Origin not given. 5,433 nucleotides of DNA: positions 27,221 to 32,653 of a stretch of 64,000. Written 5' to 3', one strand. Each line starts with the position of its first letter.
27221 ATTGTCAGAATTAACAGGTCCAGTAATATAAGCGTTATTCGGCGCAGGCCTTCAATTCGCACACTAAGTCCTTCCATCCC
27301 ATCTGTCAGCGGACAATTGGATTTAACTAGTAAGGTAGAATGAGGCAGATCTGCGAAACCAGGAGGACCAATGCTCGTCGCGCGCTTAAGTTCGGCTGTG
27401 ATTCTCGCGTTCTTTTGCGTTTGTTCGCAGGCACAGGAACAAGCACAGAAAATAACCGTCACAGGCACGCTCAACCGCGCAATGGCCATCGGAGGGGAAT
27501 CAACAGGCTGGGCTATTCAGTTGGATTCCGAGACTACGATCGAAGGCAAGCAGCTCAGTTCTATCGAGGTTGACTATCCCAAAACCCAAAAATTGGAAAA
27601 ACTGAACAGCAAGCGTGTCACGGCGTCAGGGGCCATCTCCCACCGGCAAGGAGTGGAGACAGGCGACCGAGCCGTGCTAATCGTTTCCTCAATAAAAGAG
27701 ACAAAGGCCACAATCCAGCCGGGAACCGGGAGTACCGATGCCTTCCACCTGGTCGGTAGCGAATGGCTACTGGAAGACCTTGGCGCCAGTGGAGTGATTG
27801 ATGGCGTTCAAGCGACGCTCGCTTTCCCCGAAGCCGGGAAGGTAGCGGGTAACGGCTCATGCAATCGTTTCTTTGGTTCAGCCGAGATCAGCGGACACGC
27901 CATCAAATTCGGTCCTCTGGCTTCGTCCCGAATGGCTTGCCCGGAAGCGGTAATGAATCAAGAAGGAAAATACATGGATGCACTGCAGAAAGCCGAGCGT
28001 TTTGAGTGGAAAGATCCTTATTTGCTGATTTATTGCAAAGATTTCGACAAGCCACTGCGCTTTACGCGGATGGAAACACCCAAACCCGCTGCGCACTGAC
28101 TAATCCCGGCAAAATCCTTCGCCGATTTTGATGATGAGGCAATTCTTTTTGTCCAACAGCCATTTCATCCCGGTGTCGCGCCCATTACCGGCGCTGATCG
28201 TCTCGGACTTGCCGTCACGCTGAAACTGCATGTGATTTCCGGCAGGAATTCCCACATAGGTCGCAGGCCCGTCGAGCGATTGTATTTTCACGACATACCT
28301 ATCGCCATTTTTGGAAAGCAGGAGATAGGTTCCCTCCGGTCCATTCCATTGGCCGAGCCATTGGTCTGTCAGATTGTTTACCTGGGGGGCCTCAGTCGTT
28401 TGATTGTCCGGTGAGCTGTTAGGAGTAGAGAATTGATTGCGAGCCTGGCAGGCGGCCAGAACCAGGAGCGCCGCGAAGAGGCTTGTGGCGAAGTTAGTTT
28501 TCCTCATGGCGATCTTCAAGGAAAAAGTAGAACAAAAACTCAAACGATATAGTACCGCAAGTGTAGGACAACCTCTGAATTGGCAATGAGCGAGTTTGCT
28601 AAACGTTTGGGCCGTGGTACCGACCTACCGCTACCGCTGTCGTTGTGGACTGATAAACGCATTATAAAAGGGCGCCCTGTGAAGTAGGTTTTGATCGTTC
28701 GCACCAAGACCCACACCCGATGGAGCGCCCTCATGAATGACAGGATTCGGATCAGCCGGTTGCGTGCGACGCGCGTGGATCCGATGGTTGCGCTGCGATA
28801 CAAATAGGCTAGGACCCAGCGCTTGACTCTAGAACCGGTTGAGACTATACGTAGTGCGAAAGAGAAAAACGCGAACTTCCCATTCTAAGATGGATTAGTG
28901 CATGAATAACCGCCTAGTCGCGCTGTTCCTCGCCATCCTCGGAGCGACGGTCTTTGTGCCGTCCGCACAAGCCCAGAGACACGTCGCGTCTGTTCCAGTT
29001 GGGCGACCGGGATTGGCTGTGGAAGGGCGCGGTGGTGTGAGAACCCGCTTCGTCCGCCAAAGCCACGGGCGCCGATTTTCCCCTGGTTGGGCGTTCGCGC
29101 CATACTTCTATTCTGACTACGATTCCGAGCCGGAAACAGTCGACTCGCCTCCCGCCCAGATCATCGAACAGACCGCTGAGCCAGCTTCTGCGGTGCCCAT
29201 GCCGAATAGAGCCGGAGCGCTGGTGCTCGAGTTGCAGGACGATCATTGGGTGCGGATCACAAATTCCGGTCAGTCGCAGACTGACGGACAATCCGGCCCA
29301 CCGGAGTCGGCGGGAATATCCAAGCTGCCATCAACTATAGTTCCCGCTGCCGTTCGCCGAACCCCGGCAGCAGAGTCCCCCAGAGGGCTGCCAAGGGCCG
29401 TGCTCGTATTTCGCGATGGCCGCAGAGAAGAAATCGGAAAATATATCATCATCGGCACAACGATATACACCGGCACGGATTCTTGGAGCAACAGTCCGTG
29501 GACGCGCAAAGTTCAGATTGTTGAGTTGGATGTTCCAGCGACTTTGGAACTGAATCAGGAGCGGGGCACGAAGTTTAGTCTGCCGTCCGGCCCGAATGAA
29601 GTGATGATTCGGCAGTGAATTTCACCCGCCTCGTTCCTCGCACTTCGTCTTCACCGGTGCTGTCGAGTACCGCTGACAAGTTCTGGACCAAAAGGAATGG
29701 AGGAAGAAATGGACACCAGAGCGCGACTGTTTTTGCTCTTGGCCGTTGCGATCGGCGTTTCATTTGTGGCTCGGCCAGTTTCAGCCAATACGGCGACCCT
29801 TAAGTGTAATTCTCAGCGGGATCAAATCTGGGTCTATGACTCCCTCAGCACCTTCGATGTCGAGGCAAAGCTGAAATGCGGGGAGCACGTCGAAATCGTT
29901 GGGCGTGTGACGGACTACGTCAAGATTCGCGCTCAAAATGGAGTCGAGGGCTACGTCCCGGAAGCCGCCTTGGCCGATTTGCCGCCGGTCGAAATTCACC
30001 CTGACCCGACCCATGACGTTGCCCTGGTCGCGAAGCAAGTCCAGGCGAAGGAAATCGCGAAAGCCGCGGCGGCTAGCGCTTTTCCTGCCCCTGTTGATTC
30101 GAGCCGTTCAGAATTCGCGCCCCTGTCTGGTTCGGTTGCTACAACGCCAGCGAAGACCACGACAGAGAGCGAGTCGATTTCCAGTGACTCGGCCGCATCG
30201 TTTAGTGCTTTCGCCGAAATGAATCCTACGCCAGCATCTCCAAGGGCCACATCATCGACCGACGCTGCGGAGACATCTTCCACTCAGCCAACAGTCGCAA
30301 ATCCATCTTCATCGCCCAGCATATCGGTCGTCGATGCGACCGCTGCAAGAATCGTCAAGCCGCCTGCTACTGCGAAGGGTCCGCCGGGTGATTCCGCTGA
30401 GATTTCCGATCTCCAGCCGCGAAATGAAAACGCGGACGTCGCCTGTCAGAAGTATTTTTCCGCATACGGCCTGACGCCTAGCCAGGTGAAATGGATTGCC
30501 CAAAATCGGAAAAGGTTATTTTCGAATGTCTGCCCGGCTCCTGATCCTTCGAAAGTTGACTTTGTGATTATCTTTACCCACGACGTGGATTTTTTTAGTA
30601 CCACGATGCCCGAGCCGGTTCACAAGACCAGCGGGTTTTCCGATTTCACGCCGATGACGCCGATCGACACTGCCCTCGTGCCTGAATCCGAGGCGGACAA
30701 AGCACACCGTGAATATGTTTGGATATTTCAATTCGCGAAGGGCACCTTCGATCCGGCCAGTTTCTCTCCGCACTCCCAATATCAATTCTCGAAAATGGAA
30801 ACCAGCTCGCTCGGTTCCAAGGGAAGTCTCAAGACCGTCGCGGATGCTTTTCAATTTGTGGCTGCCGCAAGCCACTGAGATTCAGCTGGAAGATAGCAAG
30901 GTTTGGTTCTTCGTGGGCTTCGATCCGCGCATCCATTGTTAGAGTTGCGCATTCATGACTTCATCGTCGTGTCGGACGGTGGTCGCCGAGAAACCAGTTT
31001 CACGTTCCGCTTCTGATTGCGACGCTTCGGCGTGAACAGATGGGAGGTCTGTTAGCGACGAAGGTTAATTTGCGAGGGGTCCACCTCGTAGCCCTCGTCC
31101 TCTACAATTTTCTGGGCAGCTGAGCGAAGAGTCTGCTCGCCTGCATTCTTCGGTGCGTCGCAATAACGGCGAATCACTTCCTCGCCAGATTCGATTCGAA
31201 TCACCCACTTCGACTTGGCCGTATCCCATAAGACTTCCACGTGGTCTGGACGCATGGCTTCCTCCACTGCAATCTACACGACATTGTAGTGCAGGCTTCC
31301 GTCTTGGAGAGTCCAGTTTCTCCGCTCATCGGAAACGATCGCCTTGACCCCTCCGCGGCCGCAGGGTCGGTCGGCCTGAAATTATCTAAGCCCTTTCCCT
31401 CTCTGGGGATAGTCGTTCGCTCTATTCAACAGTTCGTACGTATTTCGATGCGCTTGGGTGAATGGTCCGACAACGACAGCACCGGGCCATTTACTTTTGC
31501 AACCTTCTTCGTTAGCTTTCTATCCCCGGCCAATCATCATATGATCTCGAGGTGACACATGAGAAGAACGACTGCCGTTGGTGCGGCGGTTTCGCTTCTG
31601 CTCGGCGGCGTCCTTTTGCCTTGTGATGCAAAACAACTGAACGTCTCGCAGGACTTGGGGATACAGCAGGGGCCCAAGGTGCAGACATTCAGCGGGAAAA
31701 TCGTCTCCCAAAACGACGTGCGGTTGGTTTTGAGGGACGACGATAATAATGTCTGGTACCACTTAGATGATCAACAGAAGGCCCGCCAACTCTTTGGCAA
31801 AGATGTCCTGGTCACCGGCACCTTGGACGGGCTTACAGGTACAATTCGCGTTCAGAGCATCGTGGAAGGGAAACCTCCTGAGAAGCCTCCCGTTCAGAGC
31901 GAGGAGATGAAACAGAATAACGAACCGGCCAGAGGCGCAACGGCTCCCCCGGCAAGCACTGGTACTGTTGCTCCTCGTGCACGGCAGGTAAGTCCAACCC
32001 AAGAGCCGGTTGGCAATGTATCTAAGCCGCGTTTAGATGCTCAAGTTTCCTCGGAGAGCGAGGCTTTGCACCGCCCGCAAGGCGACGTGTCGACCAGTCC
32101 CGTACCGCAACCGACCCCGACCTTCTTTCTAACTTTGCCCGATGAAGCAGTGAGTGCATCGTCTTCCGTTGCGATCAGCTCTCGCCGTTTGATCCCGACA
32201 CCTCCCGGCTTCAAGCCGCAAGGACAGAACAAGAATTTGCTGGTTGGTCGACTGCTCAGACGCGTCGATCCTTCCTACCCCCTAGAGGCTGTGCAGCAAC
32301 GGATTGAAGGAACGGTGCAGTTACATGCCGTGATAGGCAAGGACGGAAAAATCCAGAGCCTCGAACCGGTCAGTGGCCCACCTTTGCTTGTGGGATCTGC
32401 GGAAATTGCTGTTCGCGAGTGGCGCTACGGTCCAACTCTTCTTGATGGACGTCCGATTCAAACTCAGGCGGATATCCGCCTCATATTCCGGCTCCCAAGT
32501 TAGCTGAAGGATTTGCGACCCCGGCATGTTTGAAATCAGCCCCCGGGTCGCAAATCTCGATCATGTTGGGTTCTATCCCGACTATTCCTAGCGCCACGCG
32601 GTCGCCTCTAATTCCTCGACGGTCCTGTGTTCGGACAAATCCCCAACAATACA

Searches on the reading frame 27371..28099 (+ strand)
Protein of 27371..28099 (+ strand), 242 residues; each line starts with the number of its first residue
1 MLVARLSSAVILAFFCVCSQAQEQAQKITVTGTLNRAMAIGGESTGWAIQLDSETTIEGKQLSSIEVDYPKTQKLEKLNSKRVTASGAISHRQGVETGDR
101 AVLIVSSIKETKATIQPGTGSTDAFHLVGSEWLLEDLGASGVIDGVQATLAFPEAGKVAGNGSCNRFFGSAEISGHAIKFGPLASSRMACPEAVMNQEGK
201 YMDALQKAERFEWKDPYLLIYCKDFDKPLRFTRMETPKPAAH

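Call 53: search_protein_families(library=pfam, proteins=[window:27371-28099:+], max_evalue=0.00001)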
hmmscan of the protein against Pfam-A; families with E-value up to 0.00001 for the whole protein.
window:27371-28099:+ (242 aa): 1 family
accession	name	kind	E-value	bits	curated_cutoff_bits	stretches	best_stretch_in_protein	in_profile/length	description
PF03724.22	META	-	5.6e-25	87.9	24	1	127-221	4-98/109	META domain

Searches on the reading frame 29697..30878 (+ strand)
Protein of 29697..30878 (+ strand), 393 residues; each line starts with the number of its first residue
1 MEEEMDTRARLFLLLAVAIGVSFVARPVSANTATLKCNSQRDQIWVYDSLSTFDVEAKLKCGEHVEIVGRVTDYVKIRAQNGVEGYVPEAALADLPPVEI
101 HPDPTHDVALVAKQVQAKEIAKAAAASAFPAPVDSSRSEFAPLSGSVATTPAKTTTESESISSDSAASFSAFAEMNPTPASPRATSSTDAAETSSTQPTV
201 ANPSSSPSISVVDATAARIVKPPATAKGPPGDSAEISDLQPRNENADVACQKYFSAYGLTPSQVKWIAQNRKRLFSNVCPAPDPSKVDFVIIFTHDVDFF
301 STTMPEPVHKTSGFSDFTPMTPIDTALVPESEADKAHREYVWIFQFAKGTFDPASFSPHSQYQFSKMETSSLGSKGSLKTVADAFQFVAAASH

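Call 15: search_protein_families(library=pfam, proteins=[window:29697-30878:+], max_evalue=0.001)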
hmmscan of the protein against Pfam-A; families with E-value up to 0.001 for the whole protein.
window:29697-30878:+ (393 aa): 1 family
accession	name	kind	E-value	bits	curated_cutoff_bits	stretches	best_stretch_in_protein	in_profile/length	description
PF08239.17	SH3_3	-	5.7e-05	23.7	27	1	57-91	17-52/54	Bacterial SH3 domain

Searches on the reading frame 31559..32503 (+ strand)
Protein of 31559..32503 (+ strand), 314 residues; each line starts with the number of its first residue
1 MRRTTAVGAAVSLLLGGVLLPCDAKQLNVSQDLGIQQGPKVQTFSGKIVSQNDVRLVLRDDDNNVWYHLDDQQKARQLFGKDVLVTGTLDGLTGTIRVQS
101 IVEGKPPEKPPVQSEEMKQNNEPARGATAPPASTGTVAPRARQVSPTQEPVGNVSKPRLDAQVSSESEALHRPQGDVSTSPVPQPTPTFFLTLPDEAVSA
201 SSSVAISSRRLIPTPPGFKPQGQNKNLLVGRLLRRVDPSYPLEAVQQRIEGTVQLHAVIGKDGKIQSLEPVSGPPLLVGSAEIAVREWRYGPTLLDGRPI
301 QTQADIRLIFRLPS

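Call 15: search_protein_families(library=pfam, proteins=[window:31559-32503:+], max_evalue=0.001)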
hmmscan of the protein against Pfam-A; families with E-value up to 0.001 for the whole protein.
window:31559-32503:+ (314 aa): 2 families
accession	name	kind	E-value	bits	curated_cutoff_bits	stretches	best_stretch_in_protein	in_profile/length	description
PF03544.19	TonB_C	-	5.8e-15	56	24.6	1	238-312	3-79/79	Gram-negative bacterial TonB protein C-terminal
PF19135.5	DUF5818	-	1e-07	31.8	27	1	49-101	4-54/57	Protein of unknown function (DUF5818)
